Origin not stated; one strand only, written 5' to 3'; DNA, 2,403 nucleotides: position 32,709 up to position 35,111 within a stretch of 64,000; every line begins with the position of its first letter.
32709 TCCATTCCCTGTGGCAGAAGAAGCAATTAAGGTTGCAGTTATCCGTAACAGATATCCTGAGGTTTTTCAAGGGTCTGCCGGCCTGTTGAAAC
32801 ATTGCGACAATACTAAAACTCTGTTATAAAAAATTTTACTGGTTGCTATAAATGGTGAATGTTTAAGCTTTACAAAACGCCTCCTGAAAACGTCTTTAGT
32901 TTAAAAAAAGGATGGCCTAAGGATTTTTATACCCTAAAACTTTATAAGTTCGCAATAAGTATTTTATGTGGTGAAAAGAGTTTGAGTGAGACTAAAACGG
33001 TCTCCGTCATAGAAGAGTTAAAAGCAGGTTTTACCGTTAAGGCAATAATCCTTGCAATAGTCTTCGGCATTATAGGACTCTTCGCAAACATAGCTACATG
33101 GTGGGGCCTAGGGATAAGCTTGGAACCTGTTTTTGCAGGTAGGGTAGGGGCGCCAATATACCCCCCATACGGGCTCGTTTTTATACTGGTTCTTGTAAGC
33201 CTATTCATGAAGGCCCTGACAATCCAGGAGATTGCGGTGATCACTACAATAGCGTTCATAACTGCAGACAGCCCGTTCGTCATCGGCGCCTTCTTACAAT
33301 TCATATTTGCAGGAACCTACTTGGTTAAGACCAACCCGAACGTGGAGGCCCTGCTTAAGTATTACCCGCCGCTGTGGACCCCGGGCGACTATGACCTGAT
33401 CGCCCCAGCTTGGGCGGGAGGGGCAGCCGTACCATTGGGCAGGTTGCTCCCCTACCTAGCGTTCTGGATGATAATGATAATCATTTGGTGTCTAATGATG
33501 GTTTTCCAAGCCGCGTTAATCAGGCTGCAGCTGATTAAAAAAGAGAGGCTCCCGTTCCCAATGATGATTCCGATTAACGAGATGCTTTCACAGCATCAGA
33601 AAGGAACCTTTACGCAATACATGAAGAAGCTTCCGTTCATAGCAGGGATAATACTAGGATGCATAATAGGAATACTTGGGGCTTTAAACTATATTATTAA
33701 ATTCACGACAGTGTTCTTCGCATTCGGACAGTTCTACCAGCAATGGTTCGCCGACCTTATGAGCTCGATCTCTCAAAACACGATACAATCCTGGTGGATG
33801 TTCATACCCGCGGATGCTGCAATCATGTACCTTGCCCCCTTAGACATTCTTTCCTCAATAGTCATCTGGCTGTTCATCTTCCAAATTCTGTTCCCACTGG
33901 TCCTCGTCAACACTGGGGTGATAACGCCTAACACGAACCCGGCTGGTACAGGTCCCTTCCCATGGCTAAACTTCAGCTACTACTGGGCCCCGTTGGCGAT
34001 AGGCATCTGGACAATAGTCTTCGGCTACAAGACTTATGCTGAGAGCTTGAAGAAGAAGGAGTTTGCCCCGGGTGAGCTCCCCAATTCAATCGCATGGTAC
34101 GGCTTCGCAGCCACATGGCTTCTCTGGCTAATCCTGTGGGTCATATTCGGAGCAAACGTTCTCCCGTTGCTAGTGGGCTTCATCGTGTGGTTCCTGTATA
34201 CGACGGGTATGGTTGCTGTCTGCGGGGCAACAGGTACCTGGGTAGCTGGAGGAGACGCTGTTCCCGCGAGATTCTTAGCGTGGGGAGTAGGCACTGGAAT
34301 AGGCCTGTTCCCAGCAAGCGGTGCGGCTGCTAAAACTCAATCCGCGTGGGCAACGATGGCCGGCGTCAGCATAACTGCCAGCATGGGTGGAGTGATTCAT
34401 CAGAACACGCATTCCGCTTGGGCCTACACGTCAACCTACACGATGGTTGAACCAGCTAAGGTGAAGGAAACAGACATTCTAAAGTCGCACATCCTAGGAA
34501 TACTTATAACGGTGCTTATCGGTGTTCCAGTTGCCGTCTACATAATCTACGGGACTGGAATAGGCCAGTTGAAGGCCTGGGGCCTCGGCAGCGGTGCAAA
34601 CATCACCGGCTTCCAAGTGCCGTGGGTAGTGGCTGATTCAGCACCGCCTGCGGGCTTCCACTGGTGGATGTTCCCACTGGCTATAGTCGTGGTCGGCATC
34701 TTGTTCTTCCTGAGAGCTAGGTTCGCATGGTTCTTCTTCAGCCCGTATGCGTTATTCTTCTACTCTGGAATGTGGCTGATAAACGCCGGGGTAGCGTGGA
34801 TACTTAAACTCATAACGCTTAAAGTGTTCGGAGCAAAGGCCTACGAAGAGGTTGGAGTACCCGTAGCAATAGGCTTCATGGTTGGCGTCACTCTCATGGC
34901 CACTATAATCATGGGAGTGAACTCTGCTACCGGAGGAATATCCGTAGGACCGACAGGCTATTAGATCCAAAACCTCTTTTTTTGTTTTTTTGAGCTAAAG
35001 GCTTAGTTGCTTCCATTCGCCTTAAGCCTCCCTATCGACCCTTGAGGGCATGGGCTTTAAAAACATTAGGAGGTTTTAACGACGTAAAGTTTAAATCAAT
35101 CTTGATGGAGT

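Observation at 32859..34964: Paralogous giant membrane proteins share an E-(K/R)-L-P-F-P motif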

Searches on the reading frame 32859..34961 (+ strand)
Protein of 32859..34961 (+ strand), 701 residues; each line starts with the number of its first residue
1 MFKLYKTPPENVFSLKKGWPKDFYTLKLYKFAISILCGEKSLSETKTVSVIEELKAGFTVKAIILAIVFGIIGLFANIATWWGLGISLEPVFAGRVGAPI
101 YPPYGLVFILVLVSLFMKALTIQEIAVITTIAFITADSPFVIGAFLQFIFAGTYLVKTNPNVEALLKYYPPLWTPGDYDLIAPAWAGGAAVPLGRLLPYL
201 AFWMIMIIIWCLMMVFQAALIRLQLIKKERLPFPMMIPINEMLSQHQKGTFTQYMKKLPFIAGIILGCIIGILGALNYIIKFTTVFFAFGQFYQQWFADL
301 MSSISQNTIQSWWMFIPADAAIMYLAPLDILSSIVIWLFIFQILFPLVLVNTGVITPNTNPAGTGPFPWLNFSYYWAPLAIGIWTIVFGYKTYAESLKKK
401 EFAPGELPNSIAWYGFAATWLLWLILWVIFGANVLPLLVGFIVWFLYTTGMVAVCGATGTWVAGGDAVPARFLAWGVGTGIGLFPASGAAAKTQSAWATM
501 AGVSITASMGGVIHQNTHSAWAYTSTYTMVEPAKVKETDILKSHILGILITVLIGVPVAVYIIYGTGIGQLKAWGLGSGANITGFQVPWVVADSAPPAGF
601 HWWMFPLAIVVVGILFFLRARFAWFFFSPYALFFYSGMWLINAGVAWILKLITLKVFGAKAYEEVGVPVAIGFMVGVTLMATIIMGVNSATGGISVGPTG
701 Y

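Call 4: search_protein_families(library=pfam, proteins=[window:32859-34961:+], max_evalue=1)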
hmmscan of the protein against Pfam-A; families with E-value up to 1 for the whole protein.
window:32859-34961:+ (701 aa): 1 family
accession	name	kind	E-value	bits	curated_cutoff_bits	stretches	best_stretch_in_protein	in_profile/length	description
PF20581.3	DUF6785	-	4.2e-14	52.4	25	1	105-567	42-498/498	Family of unknown function (DUF6785)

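Call 5: search_protein_families(library=ncbifam, proteins=[window:32859-34961:+], max_evalue=1)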
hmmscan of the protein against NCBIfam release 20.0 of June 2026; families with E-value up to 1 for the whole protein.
window:32859-34961:+ (701 aa): 1 family
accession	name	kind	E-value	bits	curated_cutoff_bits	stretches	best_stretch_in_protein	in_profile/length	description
TIGR00934.2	2a38euk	subfamily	0.71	8.1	441.9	0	408-448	545-585/834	TRK family potassium/sodium uptake transporter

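Call 6: find_homologous_proteins(query=window:32859-34961:+)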
Query window:32859-34961:+ (701 aa): 22 proteins with E <= 0.001 among 8000 candidates.
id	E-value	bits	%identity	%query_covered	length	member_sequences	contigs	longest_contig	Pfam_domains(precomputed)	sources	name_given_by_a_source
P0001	0.0e+0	1387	93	94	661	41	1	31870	PF20581.4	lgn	-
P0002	0.0e+0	1235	82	94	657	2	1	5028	PF20581.4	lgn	-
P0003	0.0e+0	1061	71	93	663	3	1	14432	PF20581.4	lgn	-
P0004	3.7e-281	953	66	94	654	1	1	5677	PF20581.4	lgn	-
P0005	2.8e-262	890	62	92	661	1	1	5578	PF20581.4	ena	-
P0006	3.6e-249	847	59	92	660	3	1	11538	PF20581.4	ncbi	ncbi:MAG: DUF6785 family protein [Thermoproteota archaeon]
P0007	1.0e-242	826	56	93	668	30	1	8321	PF20581.4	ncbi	-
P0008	2.6e-240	818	56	94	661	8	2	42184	PF20581.4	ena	-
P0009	3.0e-239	814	55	93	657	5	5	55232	PF20581.4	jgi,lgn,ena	-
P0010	2.7e-235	801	56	93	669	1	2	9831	PF20581.4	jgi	-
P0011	5.6e-231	787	55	93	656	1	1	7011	PF20581.4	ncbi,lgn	-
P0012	1.2e-230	786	55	93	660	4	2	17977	PF20581.4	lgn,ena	-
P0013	2.2e-229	782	56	93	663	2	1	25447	PF20581.4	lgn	-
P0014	1.5e-228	779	56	93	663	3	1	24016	PF20581.4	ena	-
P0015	1.1e-227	776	56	94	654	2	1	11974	-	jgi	jgi:hypothetical protein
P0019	3.9e-225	767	55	93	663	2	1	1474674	PF20581.4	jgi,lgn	-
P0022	8.4e-99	350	34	90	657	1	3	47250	PF20581.4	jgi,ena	-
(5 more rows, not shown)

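Call 12: search_solved_structures(query=A1, max_evalue=1)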
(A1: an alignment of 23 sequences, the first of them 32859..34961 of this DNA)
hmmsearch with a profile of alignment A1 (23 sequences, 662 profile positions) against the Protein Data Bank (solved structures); distinct sequences matched with E-value up to 1: 3.
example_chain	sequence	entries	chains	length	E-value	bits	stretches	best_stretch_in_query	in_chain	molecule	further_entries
1pgl_1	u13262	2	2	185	0.19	13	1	416-476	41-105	BEAN POD MOTTLE VIRUS SMALL (S) SUBUNIT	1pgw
6w5g_A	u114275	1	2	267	0.19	13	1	183-259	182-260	BAT-2 beta-lactamase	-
1bmv_1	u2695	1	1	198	0.22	12.8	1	416-476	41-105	PROTEIN (ICOSAHEDRAL VIRUS - A DOMAIN)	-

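Call 16: find_encoding_contigs(protein=P0022, flank=10000, max_places=3)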
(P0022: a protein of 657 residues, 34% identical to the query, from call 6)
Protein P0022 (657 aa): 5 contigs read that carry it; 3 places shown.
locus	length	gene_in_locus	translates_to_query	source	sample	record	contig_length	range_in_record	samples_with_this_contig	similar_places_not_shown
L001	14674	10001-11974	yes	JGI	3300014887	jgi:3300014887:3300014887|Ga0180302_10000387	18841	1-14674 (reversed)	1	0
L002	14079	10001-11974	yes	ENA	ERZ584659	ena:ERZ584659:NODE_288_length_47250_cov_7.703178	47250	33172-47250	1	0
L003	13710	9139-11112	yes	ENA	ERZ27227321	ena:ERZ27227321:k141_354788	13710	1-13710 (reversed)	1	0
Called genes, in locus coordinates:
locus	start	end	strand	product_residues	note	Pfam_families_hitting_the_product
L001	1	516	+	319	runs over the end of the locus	PF22198:GKRP_SIS_2 (faint), PF13580:SIS_2, PF22645:GKRP_SIS_N, PF01380:SIS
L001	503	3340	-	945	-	PF02687:FtsX (weak)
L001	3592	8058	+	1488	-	PF04389:Peptidase_M28, PF02687:FtsX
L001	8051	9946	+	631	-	-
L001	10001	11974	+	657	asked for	PF20581:DUF6785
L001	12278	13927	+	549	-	PF01510:Amidase_2, PF02638:GHL10, PF13200:DUF4015, PF14871:GHL6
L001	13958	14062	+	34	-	-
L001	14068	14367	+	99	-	PF01208:URO-D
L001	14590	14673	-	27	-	?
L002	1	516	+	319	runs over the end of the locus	PF22198:GKRP_SIS_2 (faint), PF13580:SIS_2, PF22645:GKRP_SIS_N, PF01380:SIS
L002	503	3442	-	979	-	PF02687:FtsX (weak)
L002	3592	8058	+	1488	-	PF04389:Peptidase_M28, PF02687:FtsX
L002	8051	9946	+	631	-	-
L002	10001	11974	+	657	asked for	PF20581:DUF6785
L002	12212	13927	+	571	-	PF01510:Amidase_2, PF02638:GHL10, PF13200:DUF4015, PF14871:GHL6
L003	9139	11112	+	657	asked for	PF20581:DUF6785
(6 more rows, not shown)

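Call 18: find_encoding_contigs(protein=P0019, flank=10000, max_places=3)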
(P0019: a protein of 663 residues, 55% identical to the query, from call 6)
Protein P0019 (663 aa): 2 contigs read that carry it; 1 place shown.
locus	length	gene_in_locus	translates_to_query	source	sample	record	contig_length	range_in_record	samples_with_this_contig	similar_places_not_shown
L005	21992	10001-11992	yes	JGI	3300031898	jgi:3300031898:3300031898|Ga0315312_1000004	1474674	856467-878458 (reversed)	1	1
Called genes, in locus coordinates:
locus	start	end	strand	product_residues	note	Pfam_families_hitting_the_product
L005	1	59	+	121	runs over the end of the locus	-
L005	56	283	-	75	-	PF01037:AsnC_trans_reg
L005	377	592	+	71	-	-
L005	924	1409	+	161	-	-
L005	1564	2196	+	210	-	PF22175:Ogg-HhH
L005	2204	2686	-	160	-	PF01894:YjbQ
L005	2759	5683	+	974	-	PF17915:zf_Rg, PF01751:Toprim, PF01131:Topoisom_bac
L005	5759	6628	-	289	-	PF08902:DUF1848 (faint), PF04055:Radical_SAM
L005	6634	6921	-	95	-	PF14947:HTH_45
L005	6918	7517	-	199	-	-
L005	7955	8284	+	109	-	PF13560:HTH_31 (weak), PF01381:HTH_3 (weak)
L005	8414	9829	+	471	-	PF00370:FGGY_N, PF02782:FGGY_C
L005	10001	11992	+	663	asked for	PF20581:DUF6785 (weak)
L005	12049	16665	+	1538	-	PF04389:Peptidase_M28, PF02687:FtsX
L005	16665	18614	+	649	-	-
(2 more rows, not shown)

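Call 31: predict_structure(alignment_id=A1)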
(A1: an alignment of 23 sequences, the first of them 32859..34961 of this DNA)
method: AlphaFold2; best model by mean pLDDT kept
length: 701 residues; sequences in the alignment: 23
mean_pLDDT: 83.2   pTM: 0.86
mean pLDDT of the five models: 83.2, 82.4, 82.2, 81.9, 80.4
residues with pLDDT >= 90: 404; 70-90: 176; 50-70: 58; < 50: 63
segments of 3 or more residues with pLDDT < 50: 1-51, 85-87, 695-701
pLDDT, mean of each block of 10 residues (from residue 1): 26 25 30 31 34 79 90 71 51 60 90 90 94 85 90 90 93 92 88 94 97 96 93 93 93 95 94 75 61 87 90 88 94 96 92 91 83 92 93 85 78 94 97 97 96 92 80 93 94 97 92 85 93 91 96 92 81 65 89 78 87 93 90 91 95 93 94 92 73 47 27
secondary structure, 60 per line:
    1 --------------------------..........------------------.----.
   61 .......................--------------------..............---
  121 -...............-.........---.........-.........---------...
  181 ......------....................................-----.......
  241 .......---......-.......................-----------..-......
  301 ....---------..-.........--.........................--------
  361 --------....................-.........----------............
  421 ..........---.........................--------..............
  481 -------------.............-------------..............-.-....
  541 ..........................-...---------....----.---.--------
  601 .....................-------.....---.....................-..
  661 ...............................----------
elements in order (helices of 4 or more, strands of 3 or more residues): H27-36 H60-83 H104-117 H122-136 H138-146 H150-158 H160-168 H178-186 H193-228 H234-247 H251-256 H258-280 H295-304 H317-325 H328-352 H369-388 H390-398 H409-430 H434-458 H467-480 H494-506 H520-533 H537-566 H580-583 H601-621 H629-633 H637-657 H659-691

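Call 36: fold_search(model_id=the predicted structure, library=pdb)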
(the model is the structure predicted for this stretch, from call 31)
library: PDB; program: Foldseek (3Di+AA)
matches with E <= 10: 239; with E <= 0.001: 2
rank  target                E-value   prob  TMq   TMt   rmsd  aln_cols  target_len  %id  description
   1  7wst_A                3.5e-09  1.00  0.55  0.63   8.6       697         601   12  Cryo-EM structure of the barley Yellow stripe 1 transporter in complex with Fe(III)-DMA (released 2022-11-30)
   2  7wsr_A                2.1e-08  1.00  0.54  0.62   8.7       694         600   14  Cryo-EM structure of the barley Yellow stripe 1 transporter (released 2022-11-30)
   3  8e60                  6.5e-02  0.14  0.09  0.13  21.9       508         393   11  X-ray structure of the Deinococcus radiodurans Nramp/MntH divalent transition metal transporter WT in an occluded, manga (released 2023-05-03)
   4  8b23_A                9.1e-02  0.11  0.12  0.12  29.3       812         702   13  Time-resolved structure of K+-dependent Na+-PPase from Thermotoga maritima 600-seconds post reaction initiation with N (released 2024-01-17)
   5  8wfi                  1.1e-01  0.09  0.08  0.10  25.3       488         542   15  human glycine transporter 1 in complex with glycine in occluded conformation (released 2024-04-03)
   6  9g8k_B                1.2e-01  0.12  0.13  0.13  25.0       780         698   12  Structure of K+-dependent Na+-PPase from Thermotoga maritima in complex with Ca2+ and Etidronate (released 2025-06-04)
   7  5xat_C                1.9e-01  0.09  0.09  0.12  26.3       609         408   11  Structural insights into the elevator-like mechanism of the sodium/citrate symporter CitS (released 2017-06-14)
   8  6c3i_B                2.0e-01  0.10  0.09  0.13  22.4       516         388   11  Crystal structure of the Deinococcus radiodurans Nramp/MntH divalent transition metal transporter G45R mutant in an in (released 2019-02-13)
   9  8b21_A                2.4e-01  0.07  0.11  0.11  27.7       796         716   12  Time-resolved structure of K+-dependent Na+-PPase from Thermotoga maritima 0-60-seconds post reaction initiation with  (released 2024-01-17)
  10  5xat_A                2.6e-01  0.08  0.09  0.12  26.0       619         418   12  Structural insights into the elevator-like mechanism of the sodium/citrate symporter CitS (released 2017-06-14)
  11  8qb5                  2.6e-01  0.06  0.07  0.11  26.6       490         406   15  Crystal structure of apo-GltTk obtained with in meso crystallization (P6322 space group) (released 2024-09-11)
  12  6qxa_B                2.8e-01  0.05  0.10  0.10  29.3       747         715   13  Structure of membrane bound pyrophosphatase from Thermotoga maritima in complex with imidodiphosphate and N-[(2-amino- (released 2019-04-10)
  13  5m8a                  3.0e-01  0.06  0.09  0.12  27.3       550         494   12  Crystal structure of Eremococcus coleocola manganese transporter mutant E129A (released 2017-01-11)
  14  6c3i_A                3.2e-01  0.08  0.09  0.13  23.1       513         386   12  Crystal structure of the Deinococcus radiodurans Nramp/MntH divalent transition metal transporter G45R mutant in an in (released 2019-02-13)
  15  6afu_A                3.2e-01  0.07  0.12  0.11  26.6       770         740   10  Proton pyrophosphatase-L555M mutant (released 2019-04-10)
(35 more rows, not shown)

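Call 84: search_protein_representatives(alignment_id=A1)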
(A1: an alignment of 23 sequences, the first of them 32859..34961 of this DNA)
Query: 23 sequences, 662 profile positions. Proteins with E-value up to 0.001 (for the whole library): 905; up to 1e-10: 426; up to 1e-30: 60. The best 150 are listed.
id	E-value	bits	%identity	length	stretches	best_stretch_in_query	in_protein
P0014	0.0e+00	1055.8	-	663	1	2-662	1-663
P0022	8.2e-232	787.5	-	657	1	3-648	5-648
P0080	7.4e-183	625.7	-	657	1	4-646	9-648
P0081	3.5e-147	507.8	-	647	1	6-651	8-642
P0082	8.9e-147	506.5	-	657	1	6-644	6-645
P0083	8.6e-113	394.2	-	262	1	3-254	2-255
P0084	2.3e-101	356.4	-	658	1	4-644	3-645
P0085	6.1e-92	325.3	-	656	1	2-644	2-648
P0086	3.9e-83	296.2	-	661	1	11-647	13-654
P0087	4.2e-82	292.8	-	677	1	9-645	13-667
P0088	5.8e-77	275.8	-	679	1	4-648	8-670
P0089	1.5e-63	231.4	-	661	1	18-646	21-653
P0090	1.6e-58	214.9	-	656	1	7-639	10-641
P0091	1.5e-55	205.0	-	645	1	6-638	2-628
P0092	5.8e-53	196.5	-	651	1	4-640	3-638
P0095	9.9e-48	179.2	-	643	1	62-644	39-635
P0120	2.7e-34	134.8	-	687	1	75-645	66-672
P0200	2.7e-24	101.7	-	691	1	15-640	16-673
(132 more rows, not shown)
